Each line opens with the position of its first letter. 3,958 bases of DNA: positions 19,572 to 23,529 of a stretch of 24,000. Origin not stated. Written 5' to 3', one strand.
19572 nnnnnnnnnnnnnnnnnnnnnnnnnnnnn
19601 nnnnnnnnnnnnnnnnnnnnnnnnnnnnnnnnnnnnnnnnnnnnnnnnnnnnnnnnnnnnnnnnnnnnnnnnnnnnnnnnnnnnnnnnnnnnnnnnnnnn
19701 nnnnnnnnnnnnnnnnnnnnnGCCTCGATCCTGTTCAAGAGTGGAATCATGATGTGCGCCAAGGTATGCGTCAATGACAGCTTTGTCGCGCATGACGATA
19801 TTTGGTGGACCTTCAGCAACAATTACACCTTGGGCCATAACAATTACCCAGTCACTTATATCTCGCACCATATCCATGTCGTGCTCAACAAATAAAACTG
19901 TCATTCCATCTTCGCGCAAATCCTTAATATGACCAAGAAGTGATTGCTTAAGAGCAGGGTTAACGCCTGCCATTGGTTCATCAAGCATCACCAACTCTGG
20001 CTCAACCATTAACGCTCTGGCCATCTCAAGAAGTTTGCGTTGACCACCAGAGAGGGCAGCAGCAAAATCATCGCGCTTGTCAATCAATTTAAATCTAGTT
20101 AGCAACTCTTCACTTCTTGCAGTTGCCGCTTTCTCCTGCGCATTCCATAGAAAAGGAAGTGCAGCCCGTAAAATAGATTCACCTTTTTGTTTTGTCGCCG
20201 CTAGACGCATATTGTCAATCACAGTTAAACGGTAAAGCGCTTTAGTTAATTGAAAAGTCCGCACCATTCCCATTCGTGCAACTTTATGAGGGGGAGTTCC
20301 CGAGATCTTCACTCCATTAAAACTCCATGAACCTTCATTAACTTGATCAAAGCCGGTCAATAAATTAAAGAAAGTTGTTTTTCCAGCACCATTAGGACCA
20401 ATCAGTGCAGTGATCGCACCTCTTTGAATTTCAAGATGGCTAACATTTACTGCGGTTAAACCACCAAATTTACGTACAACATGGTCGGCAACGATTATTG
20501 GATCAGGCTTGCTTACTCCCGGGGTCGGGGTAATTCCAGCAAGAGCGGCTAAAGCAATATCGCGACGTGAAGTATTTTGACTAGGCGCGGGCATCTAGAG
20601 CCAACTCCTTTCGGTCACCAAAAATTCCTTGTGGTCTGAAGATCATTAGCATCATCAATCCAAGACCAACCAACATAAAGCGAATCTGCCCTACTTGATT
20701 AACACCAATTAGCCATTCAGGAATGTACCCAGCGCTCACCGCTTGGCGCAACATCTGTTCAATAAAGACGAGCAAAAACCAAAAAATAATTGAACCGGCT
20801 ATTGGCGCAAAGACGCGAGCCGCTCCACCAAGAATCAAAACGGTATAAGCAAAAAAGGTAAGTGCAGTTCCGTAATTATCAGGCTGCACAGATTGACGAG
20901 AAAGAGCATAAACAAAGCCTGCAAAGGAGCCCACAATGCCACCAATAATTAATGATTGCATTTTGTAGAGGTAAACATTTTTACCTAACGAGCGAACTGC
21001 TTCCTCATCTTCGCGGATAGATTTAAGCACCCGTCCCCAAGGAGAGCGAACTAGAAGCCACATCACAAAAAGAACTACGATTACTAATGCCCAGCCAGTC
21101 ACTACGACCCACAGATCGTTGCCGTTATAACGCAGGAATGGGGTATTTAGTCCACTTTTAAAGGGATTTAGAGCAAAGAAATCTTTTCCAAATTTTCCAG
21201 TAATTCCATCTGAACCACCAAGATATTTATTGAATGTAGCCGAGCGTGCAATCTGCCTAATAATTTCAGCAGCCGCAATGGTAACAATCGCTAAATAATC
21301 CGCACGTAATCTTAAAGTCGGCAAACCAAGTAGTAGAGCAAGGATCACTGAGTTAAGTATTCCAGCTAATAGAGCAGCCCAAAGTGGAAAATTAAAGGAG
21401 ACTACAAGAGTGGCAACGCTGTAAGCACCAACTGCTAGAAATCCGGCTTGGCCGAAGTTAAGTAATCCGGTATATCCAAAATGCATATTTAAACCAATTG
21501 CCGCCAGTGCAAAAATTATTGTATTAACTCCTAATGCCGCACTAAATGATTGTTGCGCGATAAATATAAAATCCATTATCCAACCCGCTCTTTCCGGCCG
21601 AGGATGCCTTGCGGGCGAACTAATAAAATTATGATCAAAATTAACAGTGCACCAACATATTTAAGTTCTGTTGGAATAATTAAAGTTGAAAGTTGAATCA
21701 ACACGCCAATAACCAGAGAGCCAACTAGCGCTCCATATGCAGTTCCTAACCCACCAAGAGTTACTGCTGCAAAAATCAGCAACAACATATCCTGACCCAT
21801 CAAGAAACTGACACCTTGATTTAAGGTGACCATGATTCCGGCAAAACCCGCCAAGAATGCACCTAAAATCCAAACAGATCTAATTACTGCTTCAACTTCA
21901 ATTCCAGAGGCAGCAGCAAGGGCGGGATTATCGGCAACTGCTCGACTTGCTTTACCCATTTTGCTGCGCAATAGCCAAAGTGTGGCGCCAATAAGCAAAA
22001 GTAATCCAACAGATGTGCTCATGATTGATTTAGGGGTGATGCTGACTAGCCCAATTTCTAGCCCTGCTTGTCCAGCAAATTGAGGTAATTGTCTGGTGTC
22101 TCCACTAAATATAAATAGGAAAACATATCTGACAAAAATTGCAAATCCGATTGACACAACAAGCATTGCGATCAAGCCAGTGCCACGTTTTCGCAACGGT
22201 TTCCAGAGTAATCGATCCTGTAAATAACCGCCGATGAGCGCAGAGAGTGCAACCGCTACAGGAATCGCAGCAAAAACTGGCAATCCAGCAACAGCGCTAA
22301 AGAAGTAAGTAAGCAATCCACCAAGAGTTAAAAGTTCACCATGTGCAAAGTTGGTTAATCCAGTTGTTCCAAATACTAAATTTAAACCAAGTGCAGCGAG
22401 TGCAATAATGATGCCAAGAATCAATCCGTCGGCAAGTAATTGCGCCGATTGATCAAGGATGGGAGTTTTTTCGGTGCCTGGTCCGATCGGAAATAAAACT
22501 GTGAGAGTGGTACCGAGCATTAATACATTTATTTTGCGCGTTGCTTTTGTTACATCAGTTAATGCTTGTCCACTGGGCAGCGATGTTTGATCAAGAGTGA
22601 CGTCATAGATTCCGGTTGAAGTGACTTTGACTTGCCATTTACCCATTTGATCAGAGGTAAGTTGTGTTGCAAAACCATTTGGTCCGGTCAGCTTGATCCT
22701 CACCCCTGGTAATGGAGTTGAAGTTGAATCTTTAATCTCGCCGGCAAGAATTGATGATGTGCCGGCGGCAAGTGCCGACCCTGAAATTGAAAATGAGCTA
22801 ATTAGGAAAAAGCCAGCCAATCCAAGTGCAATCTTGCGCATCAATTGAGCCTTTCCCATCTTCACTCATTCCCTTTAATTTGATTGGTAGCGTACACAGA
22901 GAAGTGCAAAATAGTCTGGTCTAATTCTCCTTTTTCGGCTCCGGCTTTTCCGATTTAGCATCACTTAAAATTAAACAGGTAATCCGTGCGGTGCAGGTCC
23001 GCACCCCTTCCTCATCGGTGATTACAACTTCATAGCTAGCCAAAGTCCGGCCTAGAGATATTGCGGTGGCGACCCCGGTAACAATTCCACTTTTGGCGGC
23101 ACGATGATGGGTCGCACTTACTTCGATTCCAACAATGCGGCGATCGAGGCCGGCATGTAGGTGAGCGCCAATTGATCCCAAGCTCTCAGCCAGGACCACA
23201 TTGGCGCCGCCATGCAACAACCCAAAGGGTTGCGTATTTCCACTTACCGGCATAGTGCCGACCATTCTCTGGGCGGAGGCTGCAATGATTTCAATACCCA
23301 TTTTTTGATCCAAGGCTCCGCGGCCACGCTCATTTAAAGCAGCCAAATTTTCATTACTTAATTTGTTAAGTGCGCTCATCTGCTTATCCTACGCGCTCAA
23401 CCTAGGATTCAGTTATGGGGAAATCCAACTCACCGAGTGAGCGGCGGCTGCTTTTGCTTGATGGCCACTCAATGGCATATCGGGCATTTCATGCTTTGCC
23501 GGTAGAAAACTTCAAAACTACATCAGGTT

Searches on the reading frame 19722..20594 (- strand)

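Call 11: search_protein_families(library=pfam, proteins=[window:19722-20594:-], max_evalue=0.00001)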
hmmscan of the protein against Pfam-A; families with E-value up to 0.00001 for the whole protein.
window:19722-20594:- (291 aa): 3 families
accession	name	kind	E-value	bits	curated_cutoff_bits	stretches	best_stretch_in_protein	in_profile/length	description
PF00005.33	ABC_tran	-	3.3e-27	96.2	25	1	52-209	4-137/137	ABC transporter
PF13304.12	AAA_21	-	5.9e-08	33.6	27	0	61-91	1-36/304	AAA domain, putative AbiEii toxin, Type IV TA system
PF12399.14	BCA_ABC_TP_C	-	1.7e-07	31.1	25.5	1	258-283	2-27/27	Branched-chain amino acid ATP-binding cassette transporter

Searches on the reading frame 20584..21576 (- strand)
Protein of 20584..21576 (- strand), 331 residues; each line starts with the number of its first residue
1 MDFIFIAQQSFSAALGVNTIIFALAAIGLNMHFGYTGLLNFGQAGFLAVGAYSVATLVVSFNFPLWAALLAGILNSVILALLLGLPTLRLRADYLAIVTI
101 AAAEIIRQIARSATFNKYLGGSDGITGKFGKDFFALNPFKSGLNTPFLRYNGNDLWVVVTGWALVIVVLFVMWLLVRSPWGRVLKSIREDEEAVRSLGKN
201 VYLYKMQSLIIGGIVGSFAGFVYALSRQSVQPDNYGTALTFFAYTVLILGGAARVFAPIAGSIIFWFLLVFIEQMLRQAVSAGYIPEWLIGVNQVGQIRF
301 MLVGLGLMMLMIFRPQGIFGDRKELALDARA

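Call 11: search_protein_families(library=pfam, proteins=[window:20584-21576:-], max_evalue=0.00001)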
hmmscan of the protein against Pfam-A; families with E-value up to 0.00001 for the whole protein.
window:20584-21576:- (331 aa): 1 family
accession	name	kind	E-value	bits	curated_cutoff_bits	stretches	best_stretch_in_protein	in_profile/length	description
PF02653.21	BPD_transp_2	-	1.3e-48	166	26.8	1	18-278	8-252/269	Branched-chain amino acid transport system / permease component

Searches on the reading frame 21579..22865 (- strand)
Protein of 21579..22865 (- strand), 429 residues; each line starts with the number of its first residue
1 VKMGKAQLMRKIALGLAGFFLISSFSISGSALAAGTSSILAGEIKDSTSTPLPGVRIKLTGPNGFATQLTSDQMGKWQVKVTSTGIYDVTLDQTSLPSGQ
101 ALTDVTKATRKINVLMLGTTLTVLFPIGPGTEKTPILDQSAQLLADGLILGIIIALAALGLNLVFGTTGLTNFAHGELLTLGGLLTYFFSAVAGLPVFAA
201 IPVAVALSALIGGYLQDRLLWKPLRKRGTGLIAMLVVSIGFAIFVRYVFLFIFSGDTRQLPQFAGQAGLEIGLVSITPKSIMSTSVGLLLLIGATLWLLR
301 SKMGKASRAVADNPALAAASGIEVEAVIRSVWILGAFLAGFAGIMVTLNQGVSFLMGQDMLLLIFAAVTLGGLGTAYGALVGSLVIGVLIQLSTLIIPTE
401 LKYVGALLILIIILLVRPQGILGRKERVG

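Call 11: search_protein_families(library=pfam, proteins=[window:21579-22865:-], max_evalue=0.00001)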
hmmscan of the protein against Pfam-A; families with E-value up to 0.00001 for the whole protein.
window:21579-22865:- (429 aa): 1 family
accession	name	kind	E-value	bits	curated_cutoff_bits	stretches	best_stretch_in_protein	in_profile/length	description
PF02653.21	BPD_transp_2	-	3.2e-38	131.9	26.8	1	144-414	2-269/269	Branched-chain amino acid transport system / permease component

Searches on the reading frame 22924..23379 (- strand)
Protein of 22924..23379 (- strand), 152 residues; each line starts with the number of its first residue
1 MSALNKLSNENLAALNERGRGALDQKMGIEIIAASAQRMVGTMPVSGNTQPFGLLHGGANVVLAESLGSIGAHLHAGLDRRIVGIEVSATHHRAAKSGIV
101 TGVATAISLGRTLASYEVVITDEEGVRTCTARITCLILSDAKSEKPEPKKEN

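Call 11: search_protein_families(library=pfam, proteins=[window:22924-23379:-], max_evalue=0.00001)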
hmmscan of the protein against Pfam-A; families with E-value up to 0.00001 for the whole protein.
window:22924-23379:- (152 aa): 1 family
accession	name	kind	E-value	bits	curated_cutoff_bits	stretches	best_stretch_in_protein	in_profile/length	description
PF03061.28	4HBT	-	4.3e-14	53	20.6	1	52-128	1-78/79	Thioesterase superfamily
